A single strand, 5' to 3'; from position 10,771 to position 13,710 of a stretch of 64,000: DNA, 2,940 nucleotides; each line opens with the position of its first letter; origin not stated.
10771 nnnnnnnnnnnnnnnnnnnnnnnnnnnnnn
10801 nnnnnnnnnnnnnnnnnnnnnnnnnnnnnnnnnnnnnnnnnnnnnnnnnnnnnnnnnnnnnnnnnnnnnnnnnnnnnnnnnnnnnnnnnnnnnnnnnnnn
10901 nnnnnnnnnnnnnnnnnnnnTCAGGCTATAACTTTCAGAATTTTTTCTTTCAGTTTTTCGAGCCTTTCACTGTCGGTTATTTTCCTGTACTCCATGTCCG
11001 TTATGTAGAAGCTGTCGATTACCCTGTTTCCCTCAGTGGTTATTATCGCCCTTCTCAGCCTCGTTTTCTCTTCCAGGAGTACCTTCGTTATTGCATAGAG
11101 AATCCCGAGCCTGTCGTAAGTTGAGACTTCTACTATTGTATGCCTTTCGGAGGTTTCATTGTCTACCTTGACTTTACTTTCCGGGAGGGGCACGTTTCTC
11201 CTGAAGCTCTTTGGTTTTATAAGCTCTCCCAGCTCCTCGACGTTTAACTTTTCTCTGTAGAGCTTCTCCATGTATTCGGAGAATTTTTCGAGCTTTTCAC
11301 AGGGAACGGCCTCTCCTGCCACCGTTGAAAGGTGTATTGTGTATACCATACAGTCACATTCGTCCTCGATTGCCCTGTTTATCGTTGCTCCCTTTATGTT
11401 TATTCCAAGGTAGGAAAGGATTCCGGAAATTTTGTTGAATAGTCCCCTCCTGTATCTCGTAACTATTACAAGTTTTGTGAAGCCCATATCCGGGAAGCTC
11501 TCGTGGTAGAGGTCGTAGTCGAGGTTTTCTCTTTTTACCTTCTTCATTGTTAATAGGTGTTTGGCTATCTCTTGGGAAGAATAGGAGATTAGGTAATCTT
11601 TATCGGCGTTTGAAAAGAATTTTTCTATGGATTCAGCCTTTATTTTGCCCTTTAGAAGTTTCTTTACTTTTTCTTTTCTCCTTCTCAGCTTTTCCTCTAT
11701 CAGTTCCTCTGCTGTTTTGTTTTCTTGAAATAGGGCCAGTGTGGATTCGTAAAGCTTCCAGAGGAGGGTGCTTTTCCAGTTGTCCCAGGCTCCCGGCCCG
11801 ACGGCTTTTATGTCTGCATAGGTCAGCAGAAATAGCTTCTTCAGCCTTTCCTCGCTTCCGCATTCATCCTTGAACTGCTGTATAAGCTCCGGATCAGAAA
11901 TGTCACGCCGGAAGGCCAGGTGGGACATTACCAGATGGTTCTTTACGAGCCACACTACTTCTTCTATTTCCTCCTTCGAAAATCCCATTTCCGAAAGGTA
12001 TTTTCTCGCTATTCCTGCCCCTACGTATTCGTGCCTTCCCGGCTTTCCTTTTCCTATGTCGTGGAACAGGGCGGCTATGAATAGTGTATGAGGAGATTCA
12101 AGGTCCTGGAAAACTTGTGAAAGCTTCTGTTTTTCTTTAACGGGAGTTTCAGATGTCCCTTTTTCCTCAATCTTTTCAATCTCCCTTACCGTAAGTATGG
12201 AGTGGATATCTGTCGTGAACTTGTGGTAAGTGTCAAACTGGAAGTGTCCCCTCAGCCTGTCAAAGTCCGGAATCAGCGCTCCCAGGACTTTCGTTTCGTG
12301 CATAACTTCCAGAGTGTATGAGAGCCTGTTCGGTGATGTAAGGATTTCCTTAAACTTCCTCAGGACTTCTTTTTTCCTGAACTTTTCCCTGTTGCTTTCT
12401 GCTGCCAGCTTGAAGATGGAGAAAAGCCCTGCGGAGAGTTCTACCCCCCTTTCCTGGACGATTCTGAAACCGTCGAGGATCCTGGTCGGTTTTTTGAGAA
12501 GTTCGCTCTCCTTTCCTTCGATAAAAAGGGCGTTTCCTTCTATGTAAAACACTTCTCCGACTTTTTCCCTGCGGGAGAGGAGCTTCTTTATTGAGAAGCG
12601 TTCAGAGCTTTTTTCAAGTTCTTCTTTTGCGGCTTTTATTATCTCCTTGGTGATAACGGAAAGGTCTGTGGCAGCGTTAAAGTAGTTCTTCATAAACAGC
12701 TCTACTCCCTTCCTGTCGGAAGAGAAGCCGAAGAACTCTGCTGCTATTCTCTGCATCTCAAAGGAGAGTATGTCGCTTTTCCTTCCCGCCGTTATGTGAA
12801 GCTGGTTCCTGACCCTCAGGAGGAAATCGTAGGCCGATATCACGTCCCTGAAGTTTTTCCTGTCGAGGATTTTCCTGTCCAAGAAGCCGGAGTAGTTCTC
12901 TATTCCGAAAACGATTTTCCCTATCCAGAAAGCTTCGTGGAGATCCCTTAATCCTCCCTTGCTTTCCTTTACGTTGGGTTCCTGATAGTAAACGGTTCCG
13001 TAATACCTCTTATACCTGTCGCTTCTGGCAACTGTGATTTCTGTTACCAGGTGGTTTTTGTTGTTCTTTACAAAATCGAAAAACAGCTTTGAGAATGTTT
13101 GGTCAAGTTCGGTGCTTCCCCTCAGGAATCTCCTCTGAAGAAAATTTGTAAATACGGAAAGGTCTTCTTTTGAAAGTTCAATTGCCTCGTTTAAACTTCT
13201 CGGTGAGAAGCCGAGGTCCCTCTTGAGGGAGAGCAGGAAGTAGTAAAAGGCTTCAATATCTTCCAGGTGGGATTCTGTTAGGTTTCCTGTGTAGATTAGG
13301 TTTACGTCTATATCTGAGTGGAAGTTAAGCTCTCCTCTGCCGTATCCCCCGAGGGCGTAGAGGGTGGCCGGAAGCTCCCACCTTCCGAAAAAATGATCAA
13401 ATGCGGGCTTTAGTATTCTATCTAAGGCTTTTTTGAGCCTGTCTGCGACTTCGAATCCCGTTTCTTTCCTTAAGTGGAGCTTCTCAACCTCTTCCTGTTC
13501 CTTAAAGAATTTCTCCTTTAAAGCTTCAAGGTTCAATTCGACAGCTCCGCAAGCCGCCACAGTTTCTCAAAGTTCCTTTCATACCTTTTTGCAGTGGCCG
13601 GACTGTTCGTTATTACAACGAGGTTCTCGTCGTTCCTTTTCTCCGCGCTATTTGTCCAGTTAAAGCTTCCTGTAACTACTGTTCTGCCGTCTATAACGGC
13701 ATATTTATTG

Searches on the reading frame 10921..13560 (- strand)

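Call 39: search_protein_families(library=pfam, proteins=[window:10921-13560:-], max_evalue=0.00001)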
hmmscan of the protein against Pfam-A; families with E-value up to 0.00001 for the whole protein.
window:10921-13560:- (879 aa): 4 families
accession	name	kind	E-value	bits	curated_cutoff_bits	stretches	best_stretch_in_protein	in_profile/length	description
PF08335.16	GlnD_UR_UTase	-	5.9e-31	107.8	21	1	179-307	10-140/141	GlnD PII-uridylyltransferase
PF01966.28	HD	-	2.2e-10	41.3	22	1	481-549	20-92/116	HD domain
PF24931.1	ACT_ACR9_3rd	-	6.8e-08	32.9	27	1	797-874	2-80/98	ACR9-like, ACT-like domain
PF01842.31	ACT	-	1.8e-06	28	27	0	808-878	1-65/66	ACT domain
